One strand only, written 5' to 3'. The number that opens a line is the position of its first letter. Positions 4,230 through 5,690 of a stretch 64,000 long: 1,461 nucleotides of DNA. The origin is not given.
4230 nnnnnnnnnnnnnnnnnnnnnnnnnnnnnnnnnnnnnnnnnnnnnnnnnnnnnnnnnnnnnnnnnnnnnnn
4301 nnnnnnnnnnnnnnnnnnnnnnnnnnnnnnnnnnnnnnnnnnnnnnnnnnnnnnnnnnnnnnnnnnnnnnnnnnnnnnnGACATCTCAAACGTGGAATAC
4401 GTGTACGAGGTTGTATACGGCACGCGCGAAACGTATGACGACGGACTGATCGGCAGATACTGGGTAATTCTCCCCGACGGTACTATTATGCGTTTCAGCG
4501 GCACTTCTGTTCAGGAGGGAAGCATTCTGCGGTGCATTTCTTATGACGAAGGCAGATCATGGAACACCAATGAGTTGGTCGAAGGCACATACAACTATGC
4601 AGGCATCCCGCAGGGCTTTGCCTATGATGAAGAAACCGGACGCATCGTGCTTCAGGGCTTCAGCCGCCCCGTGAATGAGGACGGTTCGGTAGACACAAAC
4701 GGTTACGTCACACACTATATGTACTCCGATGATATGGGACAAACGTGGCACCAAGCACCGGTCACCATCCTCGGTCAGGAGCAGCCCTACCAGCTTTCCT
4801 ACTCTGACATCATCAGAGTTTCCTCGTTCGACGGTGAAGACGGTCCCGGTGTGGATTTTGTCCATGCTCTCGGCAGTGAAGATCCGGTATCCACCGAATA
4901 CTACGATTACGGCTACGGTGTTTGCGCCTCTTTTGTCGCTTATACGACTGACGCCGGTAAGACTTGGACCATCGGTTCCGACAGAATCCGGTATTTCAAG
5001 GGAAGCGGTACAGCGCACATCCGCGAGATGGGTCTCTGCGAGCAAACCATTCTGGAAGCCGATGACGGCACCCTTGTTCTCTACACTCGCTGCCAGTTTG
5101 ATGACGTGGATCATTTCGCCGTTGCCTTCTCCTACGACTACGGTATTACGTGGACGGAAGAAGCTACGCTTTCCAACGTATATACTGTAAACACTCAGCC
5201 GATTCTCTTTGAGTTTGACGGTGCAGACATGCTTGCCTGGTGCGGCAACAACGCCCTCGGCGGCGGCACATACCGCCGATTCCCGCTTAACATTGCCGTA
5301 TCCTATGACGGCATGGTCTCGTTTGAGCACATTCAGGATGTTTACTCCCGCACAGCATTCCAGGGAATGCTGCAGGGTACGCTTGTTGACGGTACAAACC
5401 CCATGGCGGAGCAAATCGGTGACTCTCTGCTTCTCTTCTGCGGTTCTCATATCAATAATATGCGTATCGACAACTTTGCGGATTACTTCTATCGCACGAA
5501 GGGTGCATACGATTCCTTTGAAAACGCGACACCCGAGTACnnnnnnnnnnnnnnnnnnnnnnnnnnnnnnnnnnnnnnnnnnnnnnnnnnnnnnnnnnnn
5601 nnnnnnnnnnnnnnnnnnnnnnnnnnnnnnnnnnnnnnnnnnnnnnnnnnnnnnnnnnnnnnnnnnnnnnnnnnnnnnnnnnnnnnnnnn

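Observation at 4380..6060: Sialidase-like four-Asp-box propeller flanked by DUF2341-like and LamG-like modules, with family-invariant Arg/Glu motifs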

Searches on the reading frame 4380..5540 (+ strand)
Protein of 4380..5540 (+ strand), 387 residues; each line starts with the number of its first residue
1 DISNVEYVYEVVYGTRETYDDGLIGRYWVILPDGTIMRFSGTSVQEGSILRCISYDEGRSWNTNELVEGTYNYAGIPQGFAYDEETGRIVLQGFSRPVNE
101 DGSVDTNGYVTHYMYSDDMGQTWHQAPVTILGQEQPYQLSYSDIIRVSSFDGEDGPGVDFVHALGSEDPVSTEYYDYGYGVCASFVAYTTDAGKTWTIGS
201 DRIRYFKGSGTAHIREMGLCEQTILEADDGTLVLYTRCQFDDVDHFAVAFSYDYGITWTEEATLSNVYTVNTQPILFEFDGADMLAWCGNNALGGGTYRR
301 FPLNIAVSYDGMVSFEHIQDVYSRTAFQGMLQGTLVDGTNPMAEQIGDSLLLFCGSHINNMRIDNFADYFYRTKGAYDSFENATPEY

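Call 7: find_homologous_proteins(query=window:4380-5540:+, max_evalue=0.001)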
Query window:4380-5540:+: 1875 candidates shared short words with the query, none scored E <= 0.001.

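Call 13: search_solved_structures(query=A1, max_evalue=1, show_alignments=4)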
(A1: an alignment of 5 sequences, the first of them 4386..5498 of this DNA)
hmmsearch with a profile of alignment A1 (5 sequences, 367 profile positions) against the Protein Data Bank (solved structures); distinct sequences matched with E-value up to 1: 61 (the best 60 are shown).
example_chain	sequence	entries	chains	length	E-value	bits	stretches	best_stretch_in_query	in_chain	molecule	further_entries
2bf6_A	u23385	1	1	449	6.7e-11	45.2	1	103-270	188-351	EXO-ALPHA-SIALIDASE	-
2vk5_A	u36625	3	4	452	6.9e-11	45.1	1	103-270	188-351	EXO-ALPHA-SIALIDASE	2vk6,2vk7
5tsp_A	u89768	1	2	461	9.3e-11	44.7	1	103-270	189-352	Sialidase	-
8u5o_A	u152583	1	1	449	1.2e-10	44.3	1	103-270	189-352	Exo-alpha-sialidase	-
8u2a_A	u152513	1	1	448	1.3e-10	44.2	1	103-270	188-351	Exo-alpha-sialidase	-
8xve_R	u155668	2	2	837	7.7e-10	41.7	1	103-270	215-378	Exo-alpha-sialidase,Endothelin receptor type B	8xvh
8xql_R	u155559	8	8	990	1.1e-09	41.2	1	104-270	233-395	Exo-alpha-sialidase,Taste receptor type 2 member 14,LgBiT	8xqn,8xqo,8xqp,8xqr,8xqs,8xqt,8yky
7lbu_A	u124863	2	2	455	1.9e-08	37.1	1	42-124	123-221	Exo-alpha-sialidase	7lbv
8url_A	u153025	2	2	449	5.1e-08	35.7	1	170-255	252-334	Exo-alpha-sialidase NanJ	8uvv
9c20_A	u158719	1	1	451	5.1e-08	35.7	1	170-255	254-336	exo-alpha-sialidase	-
4bbw_A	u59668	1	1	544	4.1e-07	32.7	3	176-254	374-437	SIALIDASE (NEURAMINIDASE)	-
3h71_A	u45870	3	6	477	3.6e-06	29.6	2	173-255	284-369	Sialidase A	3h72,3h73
2w20_A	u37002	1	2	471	9.9e-06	28.2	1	173-255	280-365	SIALIDASE A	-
4fj6_A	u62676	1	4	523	1e-05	28.1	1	45-130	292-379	glycoside hydrolase family 33, candidate sialidase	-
7a54_A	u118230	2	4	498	1.3e-05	27.8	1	173-255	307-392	Sialidase A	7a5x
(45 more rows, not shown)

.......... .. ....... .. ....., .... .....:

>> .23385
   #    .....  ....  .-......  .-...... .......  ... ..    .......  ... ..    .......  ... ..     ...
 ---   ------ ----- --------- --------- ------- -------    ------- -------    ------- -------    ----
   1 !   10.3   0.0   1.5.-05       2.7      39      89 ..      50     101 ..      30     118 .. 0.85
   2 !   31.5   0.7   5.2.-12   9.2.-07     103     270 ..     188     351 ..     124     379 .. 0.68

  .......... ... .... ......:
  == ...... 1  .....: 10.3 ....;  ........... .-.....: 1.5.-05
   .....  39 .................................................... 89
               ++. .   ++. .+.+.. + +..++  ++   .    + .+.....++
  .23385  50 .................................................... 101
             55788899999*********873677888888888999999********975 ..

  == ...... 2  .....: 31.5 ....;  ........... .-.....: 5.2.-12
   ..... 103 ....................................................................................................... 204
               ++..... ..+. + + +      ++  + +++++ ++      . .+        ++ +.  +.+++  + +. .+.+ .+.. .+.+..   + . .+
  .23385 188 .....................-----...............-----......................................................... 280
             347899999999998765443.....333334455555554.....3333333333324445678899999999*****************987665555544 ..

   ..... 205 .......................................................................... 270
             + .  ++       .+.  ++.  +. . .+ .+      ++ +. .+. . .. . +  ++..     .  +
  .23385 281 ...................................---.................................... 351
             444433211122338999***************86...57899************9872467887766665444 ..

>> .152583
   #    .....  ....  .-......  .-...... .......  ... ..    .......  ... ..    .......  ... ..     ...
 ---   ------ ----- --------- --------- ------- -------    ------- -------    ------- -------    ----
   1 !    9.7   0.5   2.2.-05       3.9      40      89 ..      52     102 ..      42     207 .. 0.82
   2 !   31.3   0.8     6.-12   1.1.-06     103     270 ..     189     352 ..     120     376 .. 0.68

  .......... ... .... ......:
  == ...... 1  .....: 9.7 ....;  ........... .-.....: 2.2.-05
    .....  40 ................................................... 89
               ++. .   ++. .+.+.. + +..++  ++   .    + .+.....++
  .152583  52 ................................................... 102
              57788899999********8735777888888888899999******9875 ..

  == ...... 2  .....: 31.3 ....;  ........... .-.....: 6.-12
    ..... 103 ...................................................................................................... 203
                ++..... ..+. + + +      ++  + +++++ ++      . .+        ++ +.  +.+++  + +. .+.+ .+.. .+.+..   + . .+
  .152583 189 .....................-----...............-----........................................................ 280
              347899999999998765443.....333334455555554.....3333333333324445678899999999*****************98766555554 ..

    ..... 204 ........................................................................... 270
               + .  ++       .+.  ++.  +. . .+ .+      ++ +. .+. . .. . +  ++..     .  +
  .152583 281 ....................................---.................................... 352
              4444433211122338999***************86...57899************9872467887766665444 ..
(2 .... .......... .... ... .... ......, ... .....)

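Call 19: find_related_loci(query=A1, collection=genome_contigs, flank=10000)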
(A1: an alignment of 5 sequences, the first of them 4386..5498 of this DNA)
Query A1 (371 aa) in genome_contigs; peptide patterns used: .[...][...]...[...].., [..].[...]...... (x = any residue, [..] = any of these).
34 stretches matched a pattern; 7 encode a relative of the query (tblastn E <= 1e-3); 5 distinct loci.
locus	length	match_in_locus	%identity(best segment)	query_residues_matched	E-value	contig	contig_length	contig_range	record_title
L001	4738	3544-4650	62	1-371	5e-159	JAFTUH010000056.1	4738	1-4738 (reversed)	MAG: Clostridia bacterium isolate RGIG4156 Roe_deer_Colon-1__c598061, whole genome shotgun sequence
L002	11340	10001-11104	61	1-371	7e-152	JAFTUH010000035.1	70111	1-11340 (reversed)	MAG: Clostridia bacterium isolate RGIG4156 Roe_deer_Colon-1__c333762, whole genome shotgun sequence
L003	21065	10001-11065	51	4-371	2e-112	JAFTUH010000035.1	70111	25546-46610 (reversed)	MAG: Clostridia bacterium isolate RGIG4156 Roe_deer_Colon-1__c333762, whole genome shotgun sequence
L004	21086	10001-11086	47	1-371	1e-107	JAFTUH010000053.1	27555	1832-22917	MAG: Clostridia bacterium isolate RGIG4156 Roe_deer_Colon-1__c566063, whole genome shotgun sequence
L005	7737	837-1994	32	1-371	3e-39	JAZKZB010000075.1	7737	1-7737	MAG: Faecousia sp. isolate T1900045092_TC20190086.MAGScoT_cleanbin_000038 SGB_4717_k141_2998711, whole genome shotgun se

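Call 20: search_protein_representatives(alignment_id=A1)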
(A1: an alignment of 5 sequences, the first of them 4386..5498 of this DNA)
Query: 5 sequences, 367 profile positions. Proteins with E-value up to 0.001 (for the whole library): 1215; up to 1e-10: 185; up to 1e-30: 108. The best 150 are listed.
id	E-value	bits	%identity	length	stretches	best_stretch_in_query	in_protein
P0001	6.8e-182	621.0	-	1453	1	1-367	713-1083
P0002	4.5e-168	575.6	-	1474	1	1-367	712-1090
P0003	5.1e-135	466.8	-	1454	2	1-367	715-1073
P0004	2.0e-118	412.2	-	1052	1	1-334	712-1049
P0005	4.4e-111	388.0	-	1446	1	1-367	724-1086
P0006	1.5e-103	363.2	-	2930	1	1-367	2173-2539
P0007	3.5e-98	345.6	-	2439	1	1-367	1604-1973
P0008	7.4e-98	344.5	-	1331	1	1-367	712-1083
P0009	2.6e-95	336.1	-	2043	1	1-367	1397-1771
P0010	1.2e-92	327.3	-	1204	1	1-367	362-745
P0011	9.0e-92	324.5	-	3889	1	2-367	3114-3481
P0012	2.3e-90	319.9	-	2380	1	1-367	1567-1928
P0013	5.5e-89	315.3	-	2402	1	1-367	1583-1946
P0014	9.6e-89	314.5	-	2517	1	1-367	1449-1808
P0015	2.0e-88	313.4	-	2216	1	1-367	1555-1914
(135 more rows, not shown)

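Call 24: find_homologous_proteins(query=A1, max_evalue=0.00001)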
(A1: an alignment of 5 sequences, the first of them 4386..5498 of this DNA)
Query A1 (5 sequences) (371 aa, profile of the alignment): 22 proteins with E <= 0.00001 among 5915 candidates.
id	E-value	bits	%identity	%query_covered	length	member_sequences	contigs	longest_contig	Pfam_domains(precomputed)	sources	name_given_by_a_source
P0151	9.6e-66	241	43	82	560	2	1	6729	PF24316.2,PF02012.27,PF13088.13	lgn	-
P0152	1.4e-11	62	22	72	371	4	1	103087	PF13859.13,PF24316.2,PF21471.4,PF02012.27,PF15902.13,PF03174.20,PF13088.13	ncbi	-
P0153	6.2e-10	57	22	56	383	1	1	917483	PF13859.13,PF24316.2,PF21471.4,PF02012.27,PF15902.13,PF13088.13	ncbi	ncbi:MAG: sialidase family protein [Mangrovibacterium sp.]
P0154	2.9e-9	55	21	56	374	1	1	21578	PF13859.13,PF25852.1,PF24316.2,PF02012.27,PF15902.13,PF03174.20,PF13088.13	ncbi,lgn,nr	ncbi:hypothetical protein AGMMS50239_28530 [Bacteroidia bacterium]|nr:hypothetical protein AGMMS5023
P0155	5.8e-9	54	27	24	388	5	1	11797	PF13859.13,PF24316.2,PF21471.4,PF02012.27,PF15902.13,PF03174.20,PF13088.13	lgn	-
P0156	6.3e-9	54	23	79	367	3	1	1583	PF13859.13,PF24316.2,PF21471.4,PF02012.27,PF15902.13,PF13088.13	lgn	-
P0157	6.7e-9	53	23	79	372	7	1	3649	PF13859.13,PF25852.1,PF24316.2,PF21471.4,PF02012.27,PF15902.13,PF13088.13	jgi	-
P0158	1.2e-8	53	27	56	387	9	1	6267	PF13859.13,PF24316.2,PF02012.27,PF15902.13,PF13088.13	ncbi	-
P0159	1.9e-8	52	26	27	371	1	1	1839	PF13859.13,PF24316.2,PF21471.4,PF02012.27,PF15902.13,PF13088.13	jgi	jgi:sialidase-1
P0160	1.9e-8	52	20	78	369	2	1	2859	PF13859.13,PF24316.2,PF21471.4,PF02012.27,PF15902.13,PF13088.13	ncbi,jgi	-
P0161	3.1e-8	51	23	65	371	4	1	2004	PF13859.13,PF24316.2,PF21471.4,PF02012.27,PF15902.13,PF13088.13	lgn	-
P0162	4.3e-8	51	23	79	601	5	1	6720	PF13859.13,PF24316.2,PF13472.13,PF02012.27,PF15902.13,PF03174.20,PF13088.13,PF00657.29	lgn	-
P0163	5.2e-8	51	25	79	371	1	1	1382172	PF13859.13,PF24316.2,PF02012.27,PF15902.13,PF13088.13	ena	-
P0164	6.1e-8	50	25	27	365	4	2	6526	PF13859.13,PF24316.2,PF21471.4,PF02012.27,PF15902.13,PF13088.13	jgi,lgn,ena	-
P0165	6.8e-8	50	21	78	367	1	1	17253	PF13859.13,PF24316.2,PF21471.4,PF02012.27,PF15902.13,PF13088.13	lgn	-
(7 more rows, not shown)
